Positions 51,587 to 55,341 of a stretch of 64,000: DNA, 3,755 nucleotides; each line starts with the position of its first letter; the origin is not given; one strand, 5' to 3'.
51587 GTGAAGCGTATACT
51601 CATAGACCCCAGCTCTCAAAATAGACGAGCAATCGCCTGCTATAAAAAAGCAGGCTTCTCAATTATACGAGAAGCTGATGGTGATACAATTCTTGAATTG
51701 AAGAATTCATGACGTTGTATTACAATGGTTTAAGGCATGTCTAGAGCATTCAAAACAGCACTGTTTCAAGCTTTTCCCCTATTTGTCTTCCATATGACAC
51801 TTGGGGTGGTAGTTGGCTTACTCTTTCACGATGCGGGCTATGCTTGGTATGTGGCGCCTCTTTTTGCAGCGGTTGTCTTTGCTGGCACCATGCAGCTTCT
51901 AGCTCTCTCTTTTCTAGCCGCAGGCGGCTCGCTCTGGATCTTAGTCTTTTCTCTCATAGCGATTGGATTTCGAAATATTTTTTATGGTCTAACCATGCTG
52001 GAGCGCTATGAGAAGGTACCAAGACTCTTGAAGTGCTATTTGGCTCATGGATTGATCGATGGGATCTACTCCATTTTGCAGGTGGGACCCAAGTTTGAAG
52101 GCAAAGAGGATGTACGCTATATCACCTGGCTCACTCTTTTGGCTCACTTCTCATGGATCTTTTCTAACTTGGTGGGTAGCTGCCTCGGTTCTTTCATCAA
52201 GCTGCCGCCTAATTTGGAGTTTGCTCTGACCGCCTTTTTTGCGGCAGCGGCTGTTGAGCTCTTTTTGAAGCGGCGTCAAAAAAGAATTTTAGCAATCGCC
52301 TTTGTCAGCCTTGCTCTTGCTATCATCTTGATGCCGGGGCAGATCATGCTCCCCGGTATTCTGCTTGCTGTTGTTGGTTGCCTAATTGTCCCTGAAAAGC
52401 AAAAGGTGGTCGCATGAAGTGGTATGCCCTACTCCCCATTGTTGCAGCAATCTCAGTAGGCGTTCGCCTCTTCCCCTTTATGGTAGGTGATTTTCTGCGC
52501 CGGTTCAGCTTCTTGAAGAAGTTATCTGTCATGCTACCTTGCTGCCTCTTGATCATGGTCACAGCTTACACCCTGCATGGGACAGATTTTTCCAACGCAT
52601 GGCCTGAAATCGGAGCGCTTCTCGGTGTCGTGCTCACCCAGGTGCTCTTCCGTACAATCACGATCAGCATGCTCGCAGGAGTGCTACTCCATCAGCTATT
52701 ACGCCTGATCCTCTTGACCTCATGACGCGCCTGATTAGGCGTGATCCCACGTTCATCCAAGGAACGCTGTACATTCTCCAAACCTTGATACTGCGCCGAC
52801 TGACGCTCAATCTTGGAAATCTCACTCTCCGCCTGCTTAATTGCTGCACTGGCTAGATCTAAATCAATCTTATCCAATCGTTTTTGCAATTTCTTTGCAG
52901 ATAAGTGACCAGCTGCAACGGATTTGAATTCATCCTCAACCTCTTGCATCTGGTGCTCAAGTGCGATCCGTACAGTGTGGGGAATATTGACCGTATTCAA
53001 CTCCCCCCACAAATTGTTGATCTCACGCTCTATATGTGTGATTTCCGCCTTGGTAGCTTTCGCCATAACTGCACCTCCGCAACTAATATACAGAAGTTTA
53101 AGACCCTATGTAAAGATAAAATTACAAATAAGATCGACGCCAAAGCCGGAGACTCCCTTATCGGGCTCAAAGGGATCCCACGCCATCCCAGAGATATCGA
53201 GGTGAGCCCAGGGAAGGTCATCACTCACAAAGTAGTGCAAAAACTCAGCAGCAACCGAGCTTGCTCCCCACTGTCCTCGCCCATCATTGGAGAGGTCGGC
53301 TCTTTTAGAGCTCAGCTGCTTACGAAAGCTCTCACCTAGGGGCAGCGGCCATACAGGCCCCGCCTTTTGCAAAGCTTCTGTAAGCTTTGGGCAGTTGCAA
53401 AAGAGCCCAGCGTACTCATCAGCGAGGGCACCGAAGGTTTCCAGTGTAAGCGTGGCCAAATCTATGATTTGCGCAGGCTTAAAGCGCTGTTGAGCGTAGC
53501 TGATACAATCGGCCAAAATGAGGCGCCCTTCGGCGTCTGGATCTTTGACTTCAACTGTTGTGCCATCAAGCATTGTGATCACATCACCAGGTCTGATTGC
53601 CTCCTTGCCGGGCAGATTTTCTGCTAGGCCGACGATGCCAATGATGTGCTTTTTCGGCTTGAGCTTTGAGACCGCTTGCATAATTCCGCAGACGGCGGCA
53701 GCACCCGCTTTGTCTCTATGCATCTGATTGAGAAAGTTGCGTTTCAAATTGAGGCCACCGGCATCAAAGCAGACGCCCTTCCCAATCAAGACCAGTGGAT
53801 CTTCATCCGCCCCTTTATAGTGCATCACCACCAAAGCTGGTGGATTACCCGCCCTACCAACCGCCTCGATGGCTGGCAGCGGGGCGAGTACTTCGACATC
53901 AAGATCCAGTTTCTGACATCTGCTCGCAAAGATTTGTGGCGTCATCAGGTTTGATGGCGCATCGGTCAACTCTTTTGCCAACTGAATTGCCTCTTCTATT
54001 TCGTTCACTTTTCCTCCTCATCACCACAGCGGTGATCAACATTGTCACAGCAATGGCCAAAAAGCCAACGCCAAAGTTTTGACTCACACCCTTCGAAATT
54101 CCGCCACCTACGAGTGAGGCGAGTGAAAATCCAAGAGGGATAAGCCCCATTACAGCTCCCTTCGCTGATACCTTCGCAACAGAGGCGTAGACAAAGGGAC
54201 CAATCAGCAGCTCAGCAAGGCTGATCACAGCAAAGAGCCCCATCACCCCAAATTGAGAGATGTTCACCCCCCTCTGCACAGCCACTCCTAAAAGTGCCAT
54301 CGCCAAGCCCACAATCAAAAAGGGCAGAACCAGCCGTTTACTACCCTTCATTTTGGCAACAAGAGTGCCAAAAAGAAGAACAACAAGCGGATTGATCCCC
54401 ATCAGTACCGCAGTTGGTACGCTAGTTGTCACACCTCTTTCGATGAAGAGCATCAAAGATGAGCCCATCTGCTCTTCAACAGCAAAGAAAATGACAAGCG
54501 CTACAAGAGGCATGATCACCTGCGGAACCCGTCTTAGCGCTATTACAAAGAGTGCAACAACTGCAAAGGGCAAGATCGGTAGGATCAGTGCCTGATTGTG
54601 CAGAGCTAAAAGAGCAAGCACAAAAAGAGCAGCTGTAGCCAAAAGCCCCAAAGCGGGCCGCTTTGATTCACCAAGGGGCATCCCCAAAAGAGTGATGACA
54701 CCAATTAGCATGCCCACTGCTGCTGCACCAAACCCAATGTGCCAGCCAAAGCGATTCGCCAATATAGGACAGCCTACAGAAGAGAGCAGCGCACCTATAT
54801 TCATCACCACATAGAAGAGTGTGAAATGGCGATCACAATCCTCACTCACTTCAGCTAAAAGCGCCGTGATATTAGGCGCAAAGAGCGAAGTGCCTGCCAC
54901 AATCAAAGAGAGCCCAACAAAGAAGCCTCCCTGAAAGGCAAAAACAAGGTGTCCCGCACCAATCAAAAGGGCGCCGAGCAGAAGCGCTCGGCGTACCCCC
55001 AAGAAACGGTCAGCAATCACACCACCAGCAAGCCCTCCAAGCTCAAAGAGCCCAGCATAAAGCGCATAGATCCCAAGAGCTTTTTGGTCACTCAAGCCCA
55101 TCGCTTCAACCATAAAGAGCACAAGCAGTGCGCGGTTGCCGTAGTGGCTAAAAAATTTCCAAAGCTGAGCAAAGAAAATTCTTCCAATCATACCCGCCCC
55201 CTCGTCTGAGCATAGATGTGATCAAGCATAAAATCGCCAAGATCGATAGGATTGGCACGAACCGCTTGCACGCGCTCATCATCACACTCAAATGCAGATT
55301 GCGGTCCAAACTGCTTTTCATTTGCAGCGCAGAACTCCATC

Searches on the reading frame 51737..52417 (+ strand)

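Call 64: search_protein_families(library=pfam, proteins=[window:51737-52417:+], max_evalue=0.00001)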
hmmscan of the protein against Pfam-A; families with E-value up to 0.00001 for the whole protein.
window:51737-52417:+ (226 aa): 1 family
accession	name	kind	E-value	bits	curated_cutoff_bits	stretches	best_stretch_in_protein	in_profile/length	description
PF03591.19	AzlC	-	2.1e-27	96.6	32.1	1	14-154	1-137/137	AzlC protein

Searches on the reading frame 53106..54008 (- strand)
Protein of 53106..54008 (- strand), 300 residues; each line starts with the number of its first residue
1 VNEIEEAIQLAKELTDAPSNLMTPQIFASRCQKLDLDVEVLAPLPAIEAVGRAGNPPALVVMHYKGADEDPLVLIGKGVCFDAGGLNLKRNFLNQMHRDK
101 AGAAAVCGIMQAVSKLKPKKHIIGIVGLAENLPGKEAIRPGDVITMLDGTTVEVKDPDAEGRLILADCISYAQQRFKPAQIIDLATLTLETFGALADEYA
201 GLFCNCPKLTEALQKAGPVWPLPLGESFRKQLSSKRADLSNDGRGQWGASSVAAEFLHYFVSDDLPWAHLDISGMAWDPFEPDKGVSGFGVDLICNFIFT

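Call 64: search_protein_families(library=pfam, proteins=[window:53106-54008:-], max_evalue=0.00001)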
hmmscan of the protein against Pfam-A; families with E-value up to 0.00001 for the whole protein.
window:53106-54008:- (300 aa): 1 family
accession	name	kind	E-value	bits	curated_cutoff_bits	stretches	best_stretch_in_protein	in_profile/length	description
PF00883.26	Peptidase_M17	-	1.2e-88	297.9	25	1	10-294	2-309/310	Cytosol aminopeptidase family, catalytic domain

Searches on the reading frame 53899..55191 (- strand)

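Call 64: search_protein_families(library=pfam, proteins=[window:53899-55191:-], max_evalue=0.00001)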
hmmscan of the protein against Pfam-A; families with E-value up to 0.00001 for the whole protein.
window:53899-55191:- (430 aa): 2 families
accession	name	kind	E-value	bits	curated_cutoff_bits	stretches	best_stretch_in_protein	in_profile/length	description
PF00854.27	PTR2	-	3.1e-20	72.9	27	1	69-169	3-119/392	POT family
PF07690.21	MFS_1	-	1.5e-15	57.4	33.4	1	6-302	2-286/347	Major Facilitator Superfamily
